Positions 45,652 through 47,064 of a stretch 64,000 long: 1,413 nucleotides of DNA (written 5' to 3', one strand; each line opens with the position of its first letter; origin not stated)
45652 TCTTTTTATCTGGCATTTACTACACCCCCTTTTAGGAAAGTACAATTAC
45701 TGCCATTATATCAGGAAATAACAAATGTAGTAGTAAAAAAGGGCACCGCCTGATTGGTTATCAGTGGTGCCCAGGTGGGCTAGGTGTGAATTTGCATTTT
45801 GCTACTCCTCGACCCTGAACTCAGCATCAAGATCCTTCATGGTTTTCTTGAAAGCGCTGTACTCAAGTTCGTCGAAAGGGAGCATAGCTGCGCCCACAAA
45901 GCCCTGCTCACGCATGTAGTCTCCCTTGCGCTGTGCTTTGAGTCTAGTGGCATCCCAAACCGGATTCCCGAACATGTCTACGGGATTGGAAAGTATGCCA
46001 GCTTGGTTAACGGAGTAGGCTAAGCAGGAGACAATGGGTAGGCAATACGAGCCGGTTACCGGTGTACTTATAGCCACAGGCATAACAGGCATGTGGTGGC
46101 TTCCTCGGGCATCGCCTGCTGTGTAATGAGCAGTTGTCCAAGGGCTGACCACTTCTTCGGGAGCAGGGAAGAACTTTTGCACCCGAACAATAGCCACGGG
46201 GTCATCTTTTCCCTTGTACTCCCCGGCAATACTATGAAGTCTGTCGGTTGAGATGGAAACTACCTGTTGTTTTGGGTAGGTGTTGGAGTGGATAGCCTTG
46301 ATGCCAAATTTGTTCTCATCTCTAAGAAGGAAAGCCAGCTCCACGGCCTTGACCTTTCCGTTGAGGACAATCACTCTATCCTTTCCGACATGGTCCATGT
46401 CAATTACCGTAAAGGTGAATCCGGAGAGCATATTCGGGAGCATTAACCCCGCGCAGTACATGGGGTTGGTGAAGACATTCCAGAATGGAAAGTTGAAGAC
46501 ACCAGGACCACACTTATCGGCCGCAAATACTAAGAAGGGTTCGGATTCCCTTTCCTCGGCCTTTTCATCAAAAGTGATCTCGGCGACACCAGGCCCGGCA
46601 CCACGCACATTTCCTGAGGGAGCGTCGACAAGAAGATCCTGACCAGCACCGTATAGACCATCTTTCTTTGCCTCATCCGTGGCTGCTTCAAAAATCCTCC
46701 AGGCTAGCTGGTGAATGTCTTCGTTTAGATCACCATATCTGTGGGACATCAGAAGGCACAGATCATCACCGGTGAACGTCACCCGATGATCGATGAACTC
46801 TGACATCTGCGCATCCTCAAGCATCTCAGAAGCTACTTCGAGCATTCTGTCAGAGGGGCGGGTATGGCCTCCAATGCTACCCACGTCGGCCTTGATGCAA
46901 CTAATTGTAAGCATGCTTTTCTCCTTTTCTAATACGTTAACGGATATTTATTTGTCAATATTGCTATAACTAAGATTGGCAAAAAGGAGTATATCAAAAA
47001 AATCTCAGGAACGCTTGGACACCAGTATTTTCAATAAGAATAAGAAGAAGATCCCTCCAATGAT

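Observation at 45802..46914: Archaeal-type bifunctional FBP aldolase/phosphatase with elevated GC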

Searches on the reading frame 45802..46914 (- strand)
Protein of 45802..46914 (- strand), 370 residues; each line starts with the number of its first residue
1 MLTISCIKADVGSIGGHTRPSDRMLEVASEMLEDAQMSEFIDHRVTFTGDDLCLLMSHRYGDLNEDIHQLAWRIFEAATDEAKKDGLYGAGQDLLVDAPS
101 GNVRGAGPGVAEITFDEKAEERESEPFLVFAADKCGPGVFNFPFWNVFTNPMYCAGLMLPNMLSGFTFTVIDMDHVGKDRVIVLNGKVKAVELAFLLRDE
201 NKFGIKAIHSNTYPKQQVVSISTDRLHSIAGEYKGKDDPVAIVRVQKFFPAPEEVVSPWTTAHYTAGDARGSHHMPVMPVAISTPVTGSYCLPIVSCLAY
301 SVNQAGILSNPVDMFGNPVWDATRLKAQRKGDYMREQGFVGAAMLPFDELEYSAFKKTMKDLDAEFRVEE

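Call 3: search_protein_families(library=pfam, proteins=[window:45802-46914:-])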
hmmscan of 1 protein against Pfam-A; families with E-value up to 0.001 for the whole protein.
window:45802-46914:- (370 aa): 1 family
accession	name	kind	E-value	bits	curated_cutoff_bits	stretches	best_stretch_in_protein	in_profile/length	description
PF01950.21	FBPase_3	-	4.5e-130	434.5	25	1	2-366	2-360/361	Fructose-1,6-bisphosphatase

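Call 4: search_protein_families(library=ncbifam, proteins=[window:45802-46914:-])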
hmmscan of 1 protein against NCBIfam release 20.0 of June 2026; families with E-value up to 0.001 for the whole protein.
window:45802-46914:- (370 aa): 1 family
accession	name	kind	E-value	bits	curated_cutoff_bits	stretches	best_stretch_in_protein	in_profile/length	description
NF041126.1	FBP_aldo_phos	equivalog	7.2e-126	420.4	520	1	2-362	2-356/356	fructose-1,6-bisphosphate aldolase/phosphatase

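Call 5: search_solved_structures(query=window:45802-46914:-, show_alignments=2)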
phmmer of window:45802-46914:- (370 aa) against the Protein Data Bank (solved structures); distinct sequences matched with E-value up to 0.001: 4.
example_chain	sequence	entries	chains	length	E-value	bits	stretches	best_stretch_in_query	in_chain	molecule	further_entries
3t2b_A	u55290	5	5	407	1.7e-69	238.1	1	2-359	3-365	Fructose-1,6-bisphosphate aldolase/phosphatase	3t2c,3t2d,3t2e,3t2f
3t2g_A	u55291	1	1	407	6.1e-69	236.3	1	2-359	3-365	Fructose-1,6-bisphosphate aldolase/phosphatase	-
3r1m_A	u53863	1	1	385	1.2e-68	235.3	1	3-368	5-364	Putative uncharacterized protein ST0318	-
1umg_A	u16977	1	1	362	2.1e-68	234.5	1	3-366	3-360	385aa long conserved hypothetical protein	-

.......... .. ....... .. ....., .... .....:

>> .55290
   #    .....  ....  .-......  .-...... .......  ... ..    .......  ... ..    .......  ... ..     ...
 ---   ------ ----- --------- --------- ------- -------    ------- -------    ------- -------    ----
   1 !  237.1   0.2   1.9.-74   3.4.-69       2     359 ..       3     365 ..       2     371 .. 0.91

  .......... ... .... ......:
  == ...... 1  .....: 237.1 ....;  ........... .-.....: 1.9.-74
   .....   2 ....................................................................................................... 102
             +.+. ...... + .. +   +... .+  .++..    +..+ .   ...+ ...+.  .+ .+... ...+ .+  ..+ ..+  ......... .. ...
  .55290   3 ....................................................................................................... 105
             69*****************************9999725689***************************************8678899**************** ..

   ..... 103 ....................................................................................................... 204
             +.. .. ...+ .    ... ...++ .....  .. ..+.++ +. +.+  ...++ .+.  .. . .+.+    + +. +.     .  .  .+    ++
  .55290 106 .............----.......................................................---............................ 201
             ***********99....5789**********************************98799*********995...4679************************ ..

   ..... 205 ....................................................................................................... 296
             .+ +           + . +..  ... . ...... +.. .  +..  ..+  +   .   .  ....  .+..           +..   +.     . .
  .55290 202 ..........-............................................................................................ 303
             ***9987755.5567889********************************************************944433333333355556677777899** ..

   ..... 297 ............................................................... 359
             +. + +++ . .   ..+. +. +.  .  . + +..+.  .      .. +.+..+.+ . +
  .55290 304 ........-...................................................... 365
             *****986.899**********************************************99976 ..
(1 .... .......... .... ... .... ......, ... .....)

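Call 11: find_homologous_proteins(query=window:45802-46914:-, max_evalue=1e-10)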
Query window:45802-46914:- (370 aa): 7689 proteins with E <= 1e-10 among 8000 candidates; the best 120 are listed.
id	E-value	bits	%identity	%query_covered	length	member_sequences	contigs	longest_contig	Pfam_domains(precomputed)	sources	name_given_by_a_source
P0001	3.3e-252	854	100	100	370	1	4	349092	PF01950.22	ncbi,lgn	-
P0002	1.2e-184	632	76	99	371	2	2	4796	PF01950.22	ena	-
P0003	4.1e-184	630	76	100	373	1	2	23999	PF01950.22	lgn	-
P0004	7.1e-176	603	70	99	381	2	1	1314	PF01950.22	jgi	-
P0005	2.1e-173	595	70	99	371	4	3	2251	PF01950.22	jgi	jgi:fructose 1,6-bisphosphate aldolase/phosphatase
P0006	4.0e-173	594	70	100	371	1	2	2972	PF01950.22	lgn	-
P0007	9.9e-173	593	69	100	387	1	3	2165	PF01950.22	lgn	-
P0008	2.2e-172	591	69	99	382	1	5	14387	PF01950.22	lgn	-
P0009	2.3e-172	591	69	100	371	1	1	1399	PF01950.22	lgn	-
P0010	4.9e-172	590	69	100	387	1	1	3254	PF01950.22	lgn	-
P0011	4.9e-172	590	69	100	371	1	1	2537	PF01950.22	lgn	-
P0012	5.3e-172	590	70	100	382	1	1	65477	PF01950.22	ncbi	ncbi:MAG: fructose 1,6-bisphosphatase [Gemmatimonadota bacterium]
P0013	5.5e-172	590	70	99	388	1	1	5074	PF01950.22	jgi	-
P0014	6.8e-172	590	68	100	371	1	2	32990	PF01950.22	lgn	-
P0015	9.5e-172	589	69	100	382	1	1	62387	PF01950.22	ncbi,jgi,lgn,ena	-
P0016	9.7e-172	589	69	100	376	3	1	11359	PF01950.22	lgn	-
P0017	1.2e-171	589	68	100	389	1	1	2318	PF01950.22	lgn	-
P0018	1.5e-171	589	67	100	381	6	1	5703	PF01950.22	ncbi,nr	ncbi:MAG: fructose 1,6-bisphosphatase [Gemmatimonadales bacterium]|nr:fructose 1,6-bisphosphatase [G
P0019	1.9e-171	588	69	99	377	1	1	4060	PF01950.22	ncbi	-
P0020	1.9e-171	588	68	100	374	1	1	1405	PF01950.22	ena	-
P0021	2.2e-171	588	69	99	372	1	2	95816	PF01950.22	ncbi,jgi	jgi:fructose 1,6-bisphosphate aldolase/phosphatase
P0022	2.5e-171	588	68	100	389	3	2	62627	PF01950.22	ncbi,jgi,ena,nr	ncbi:MAG TPA: fructose 1,6-bisphosphatase [Gemmatimonadota bacterium]|nr:fructose 1,6-bisphosphatase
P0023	3.6e-171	588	69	100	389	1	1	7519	PF01950.22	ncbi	ncbi:MAG: fructose 1,6-bisphosphatase [Gemmatimonadota bacterium]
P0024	3.8e-171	587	70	100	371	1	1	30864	PF01950.22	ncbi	ncbi:MAG: fructose 1,6-bisphosphatase [Anaerolineae bacterium]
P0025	4.1e-171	587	68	100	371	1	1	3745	PF01950.22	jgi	jgi:fructose 1,6-bisphosphate aldolase/phosphatase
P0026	4.5e-171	587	69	100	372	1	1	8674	PF01950.22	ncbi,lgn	-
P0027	5.4e-171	587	69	100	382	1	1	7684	PF01950.22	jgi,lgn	jgi:fructose 1,6-bisphosphate aldolase/phosphatase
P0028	6.3e-171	587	68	100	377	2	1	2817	PF01950.22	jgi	jgi:fructose 1,6-bisphosphate aldolase/phosphatase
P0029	6.8e-171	587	70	100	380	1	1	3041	PF01950.22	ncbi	-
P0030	7.5e-171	586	68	100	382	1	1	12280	PF01950.22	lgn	-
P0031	7.5e-171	586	67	100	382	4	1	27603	PF01950.22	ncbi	-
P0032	9.9e-171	586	69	100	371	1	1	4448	PF01950.22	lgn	-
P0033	1.1e-170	586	68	100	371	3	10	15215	PF01950.22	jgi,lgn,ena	-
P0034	1.1e-170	586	68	100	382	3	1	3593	PF01950.22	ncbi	-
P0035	1.3e-170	586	68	99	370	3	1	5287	PF01950.22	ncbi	-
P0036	1.4e-170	586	68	100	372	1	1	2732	PF01950.22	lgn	-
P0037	1.5e-170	585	69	100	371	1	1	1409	PF01950.22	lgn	-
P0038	1.8e-170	585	69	100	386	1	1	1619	PF01950.22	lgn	-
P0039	2.2e-170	585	68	99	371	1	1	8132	PF01950.22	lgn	-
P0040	2.3e-170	585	68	100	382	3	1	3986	PF01950.22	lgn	-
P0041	2.4e-170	585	69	100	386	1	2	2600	PF01950.22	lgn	-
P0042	2.7e-170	585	69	100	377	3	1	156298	PF01950.22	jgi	jgi:fructose 1,6-bisphosphate aldolase/phosphatase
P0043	2.7e-170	585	67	100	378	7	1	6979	PF01950.22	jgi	-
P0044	3.4e-170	584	68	100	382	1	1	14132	PF01950.22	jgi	jgi:fructose 1,6-bisphosphate aldolase/phosphatase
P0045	3.9e-170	584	68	100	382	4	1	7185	PF01950.22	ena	-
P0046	4.4e-170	584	70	98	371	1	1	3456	PF01950.22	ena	-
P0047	4.9e-170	584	68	100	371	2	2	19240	PF01950.22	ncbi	-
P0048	7.1e-170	583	67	100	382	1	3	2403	PF01950.22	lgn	-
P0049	7.2e-170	583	68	100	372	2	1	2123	PF01950.22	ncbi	-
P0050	8.4e-170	583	69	99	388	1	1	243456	PF01950.22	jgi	-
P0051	1.0e-169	583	68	100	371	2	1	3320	PF01950.22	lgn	-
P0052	1.1e-169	583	68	100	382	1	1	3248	PF01950.22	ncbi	-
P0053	1.4e-169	582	68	100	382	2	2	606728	PF01950.22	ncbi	-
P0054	1.5e-169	582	68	100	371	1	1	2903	PF01950.22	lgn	-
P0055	1.8e-169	582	69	100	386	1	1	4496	PF01950.22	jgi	jgi:fructose 1,6-bisphosphate aldolase/phosphatase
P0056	1.9e-169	582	69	99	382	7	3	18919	PF01950.22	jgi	jgi:fructose 1,6-bisphosphate aldolase/phosphatase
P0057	2.0e-169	582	69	100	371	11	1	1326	PF01950.22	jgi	jgi:fructose 1,6-bisphosphate aldolase/phosphatase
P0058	2.2e-169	582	67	100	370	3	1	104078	PF01950.22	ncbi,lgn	-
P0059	2.6e-169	581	70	99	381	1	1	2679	PF01950.22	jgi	jgi:fructose 1,6-bisphosphate aldolase/phosphatase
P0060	4.0e-169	581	67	100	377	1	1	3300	PF01950.22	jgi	jgi:fructose 1,6-bisphosphate aldolase/phosphatase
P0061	4.1e-169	581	68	99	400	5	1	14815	PF01950.22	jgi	jgi:fructose 1,6-bisphosphate aldolase/phosphatase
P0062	4.7e-169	581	67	100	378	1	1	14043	PF01950.22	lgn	-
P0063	4.8e-169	581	68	100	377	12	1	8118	PF01950.22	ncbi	-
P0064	5.4e-169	580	69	100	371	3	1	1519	PF01950.22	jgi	jgi:fructose 1,6-bisphosphate aldolase/phosphatase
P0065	6.4e-169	580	68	100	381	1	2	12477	PF01950.22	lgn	-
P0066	7.2e-169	580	68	99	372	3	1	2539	PF01950.22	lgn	-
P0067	7.6e-169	580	67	100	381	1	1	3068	PF01950.22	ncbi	-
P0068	7.9e-169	580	68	99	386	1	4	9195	PF01950.22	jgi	jgi:fructose 1,6-bisphosphate aldolase/phosphatase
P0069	8.0e-169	580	69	99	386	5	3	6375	PF01950.22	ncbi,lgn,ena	-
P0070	9.6e-169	580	69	100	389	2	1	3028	PF01950.22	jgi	jgi:fructose 1,6-bisphosphate aldolase/phosphatase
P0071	9.6e-169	580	67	100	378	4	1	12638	PF01950.22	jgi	jgi:fructose 1,6-bisphosphate aldolase/phosphatase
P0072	1.1e-168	579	68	100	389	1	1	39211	PF01950.22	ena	-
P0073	1.3e-168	579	67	100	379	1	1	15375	PF01950.22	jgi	jgi:fructose 1,6-bisphosphate aldolase/phosphatase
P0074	1.4e-168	579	67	99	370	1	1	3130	PF01950.22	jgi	-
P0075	1.5e-168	579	68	100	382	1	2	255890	PF01950.22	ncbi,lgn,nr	ncbi:Fructose-1,6-bisphosphate aldolase/phosphatase [bacterium HR33]|nr:Fructose-1,6-bisphosphate al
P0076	1.6e-168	579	69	100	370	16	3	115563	PF01950.22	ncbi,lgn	-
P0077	1.6e-168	579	68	100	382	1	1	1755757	PF01950.22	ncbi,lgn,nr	ncbi:MAG: fructose 1,6-bisphosphatase [Gemmatimonadales bacterium]|nr:MAG: fructose 1,6-bisphosphata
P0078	1.6e-168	579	68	100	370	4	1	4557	PF01950.22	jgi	-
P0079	1.9e-168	579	67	100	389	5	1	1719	PF01950.22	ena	-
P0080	2.1e-168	578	68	100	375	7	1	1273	PF01950.22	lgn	-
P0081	2.3e-168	578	68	100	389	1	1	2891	PF01950.22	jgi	jgi:fructose 1,6-bisphosphate aldolase/phosphatase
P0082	2.4e-168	578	68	100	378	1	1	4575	PF01950.22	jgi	jgi:fructose 1,6-bisphosphate aldolase/phosphatase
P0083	2.7e-168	578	68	100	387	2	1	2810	PF01950.22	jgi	jgi:fructose 1,6-bisphosphate aldolase/phosphatase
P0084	3.1e-168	578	69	99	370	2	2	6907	PF01950.22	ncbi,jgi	ncbi:MAG: fructose 1,6-bisphosphatase [Anaerolineales bacterium]|jgi:fructose 1,6-bisphosphate aldol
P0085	3.6e-168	578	68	99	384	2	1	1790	PF01950.22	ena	-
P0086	3.7e-168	578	68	100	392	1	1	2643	PF01950.22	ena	-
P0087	4.2e-168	577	66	100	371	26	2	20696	PF01950.22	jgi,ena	jgi:fructose 1,6-bisphosphate aldolase/phosphatase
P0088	5.0e-168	577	68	100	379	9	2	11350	PF01950.22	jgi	jgi:fructose 1,6-bisphosphate aldolase/phosphatase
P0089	5.6e-168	577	69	99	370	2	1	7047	PF01950.22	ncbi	-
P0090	5.9e-168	577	69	99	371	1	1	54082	PF01950.22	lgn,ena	-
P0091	6.2e-168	577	67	100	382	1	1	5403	PF01950.22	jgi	jgi:fructose 1,6-bisphosphate aldolase/phosphatase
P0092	7.4e-168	577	69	99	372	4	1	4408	PF01950.22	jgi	jgi:fructose 1,6-bisphosphate aldolase/phosphatase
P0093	7.4e-168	577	68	99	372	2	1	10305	PF01950.22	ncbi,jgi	-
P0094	8.8e-168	576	68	99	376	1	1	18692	PF01950.22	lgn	-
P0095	9.2e-168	576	67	99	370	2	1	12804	PF01950.22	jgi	-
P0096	9.3e-168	576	67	99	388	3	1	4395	PF01950.22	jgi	jgi:fructose 1,6-bisphosphate aldolase/phosphatase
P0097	1.0e-167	576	69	100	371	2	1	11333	PF01950.22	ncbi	ncbi:MAG: fructose 1,6-bisphosphatase [Chloroflexota bacterium]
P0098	1.1e-167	576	69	99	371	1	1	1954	PF01950.22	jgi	jgi:fructose 1,6-bisphosphate aldolase/phosphatase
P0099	1.2e-167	576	67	100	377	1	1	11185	PF01950.22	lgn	-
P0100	1.2e-167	576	68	100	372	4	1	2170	PF01950.22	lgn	-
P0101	1.4e-167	576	69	100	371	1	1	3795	PF01950.22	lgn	-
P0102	1.5e-167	576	68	100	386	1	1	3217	PF01950.22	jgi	jgi:fructose 1,6-bisphosphate aldolase/phosphatase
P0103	1.6e-167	576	68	100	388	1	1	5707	PF01950.22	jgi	-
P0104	2.1e-167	575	68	100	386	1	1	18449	PF01950.22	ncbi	-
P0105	2.3e-167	575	67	100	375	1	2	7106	PF01950.22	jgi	jgi:fructose 1,6-bisphosphate aldolase/phosphatase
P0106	3.2e-167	575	67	100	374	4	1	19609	PF01950.22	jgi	jgi:fructose 1,6-bisphosphate aldolase/phosphatase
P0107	3.3e-167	574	69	99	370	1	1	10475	PF01950.22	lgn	-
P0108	3.6e-167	574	69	100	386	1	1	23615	PF01950.22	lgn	-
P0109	3.8e-167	574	69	100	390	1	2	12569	PF01950.22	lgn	-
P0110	3.9e-167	574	66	100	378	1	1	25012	PF01950.22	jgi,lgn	-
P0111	4.4e-167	574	66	100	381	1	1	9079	PF01950.22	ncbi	ncbi:MAG: fructose-1,6-bisphosphatase [Gemmatimonadales bacterium]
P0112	4.6e-167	574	67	100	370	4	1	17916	PF01950.22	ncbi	-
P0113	5.0e-167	574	67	100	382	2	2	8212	PF01950.22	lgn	-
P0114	5.1e-167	574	66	100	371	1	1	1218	PF01950.22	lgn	-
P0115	5.1e-167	574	69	100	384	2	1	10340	PF01950.22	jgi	jgi:fructose 1,6-bisphosphate aldolase/phosphatase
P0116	6.6e-167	573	67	100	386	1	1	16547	PF01950.22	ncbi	-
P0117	6.6e-167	573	68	100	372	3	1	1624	PF01950.22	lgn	-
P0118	6.8e-167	573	67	100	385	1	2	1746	PF01950.22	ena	-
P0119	6.9e-167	573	67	100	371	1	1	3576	PF01950.22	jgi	jgi:fructose 1,6-bisphosphate aldolase/phosphatase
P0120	7.4e-167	573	67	100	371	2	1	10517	PF01950.22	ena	-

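Call 12: find_encoding_contigs(protein=window:45802-46914:-, flank=10000, max_places=6)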
Protein window:45802-46914:- (370 aa): 2 contigs read that carry it; 2 places shown.
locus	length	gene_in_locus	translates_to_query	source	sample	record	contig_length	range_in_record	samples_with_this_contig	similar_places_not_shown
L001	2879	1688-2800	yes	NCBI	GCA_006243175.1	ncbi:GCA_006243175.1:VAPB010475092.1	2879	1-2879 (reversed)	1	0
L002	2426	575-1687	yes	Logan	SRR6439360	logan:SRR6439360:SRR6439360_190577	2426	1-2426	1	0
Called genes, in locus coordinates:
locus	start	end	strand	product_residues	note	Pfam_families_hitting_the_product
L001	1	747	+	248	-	?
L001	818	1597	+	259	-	PF24517:CBM96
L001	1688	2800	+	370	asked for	PF01950:FBPase_3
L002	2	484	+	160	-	?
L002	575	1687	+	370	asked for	PF01950:FBPase_3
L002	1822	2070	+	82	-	-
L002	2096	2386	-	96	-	-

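Call 14: find_encoding_contigs(protein=P0003, flank=10000, max_places=4)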
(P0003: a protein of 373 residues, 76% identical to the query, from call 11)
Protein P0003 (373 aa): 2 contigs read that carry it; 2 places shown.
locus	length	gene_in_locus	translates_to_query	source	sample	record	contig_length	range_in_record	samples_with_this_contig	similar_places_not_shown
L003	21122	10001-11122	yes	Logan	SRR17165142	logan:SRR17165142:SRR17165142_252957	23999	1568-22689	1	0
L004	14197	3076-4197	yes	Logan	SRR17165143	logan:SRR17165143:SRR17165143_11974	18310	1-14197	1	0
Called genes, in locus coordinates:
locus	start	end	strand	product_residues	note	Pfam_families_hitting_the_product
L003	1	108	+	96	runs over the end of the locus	-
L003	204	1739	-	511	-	-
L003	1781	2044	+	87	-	PF04266:ASCH (weak), PF12961:DUF3850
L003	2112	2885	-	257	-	-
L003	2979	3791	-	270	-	-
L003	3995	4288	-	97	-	-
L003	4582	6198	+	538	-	-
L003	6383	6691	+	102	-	PF02311:AraC_binding (weak), PF07883:Cupin_2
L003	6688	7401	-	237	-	PF01925:TauE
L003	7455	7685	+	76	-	-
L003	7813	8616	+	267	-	-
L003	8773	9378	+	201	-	PF01625:PMSR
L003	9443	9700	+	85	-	PF03144:GTP_EFTU_D2 (weak)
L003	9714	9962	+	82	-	-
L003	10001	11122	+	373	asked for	PF01950:FBPase_3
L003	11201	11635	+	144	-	-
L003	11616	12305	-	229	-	-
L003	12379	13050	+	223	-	PF02586:SRAP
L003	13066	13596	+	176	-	PF02643:DUF192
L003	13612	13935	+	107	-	-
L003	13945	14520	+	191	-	PF01161:PBP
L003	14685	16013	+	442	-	PF00226:DnaJ, PF03572:Peptidase_S41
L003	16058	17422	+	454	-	PF02308:MgtC, PF13194:DUF4010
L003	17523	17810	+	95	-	-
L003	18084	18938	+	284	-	-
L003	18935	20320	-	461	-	PF00479:G6PD_N, PF02781:G6PD_C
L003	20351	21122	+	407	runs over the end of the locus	PF00232:Glyco_hydro_1, PF00150:Cellulase (weak), PF00232:Glyco_hydro_1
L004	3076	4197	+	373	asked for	PF01950:FBPase_3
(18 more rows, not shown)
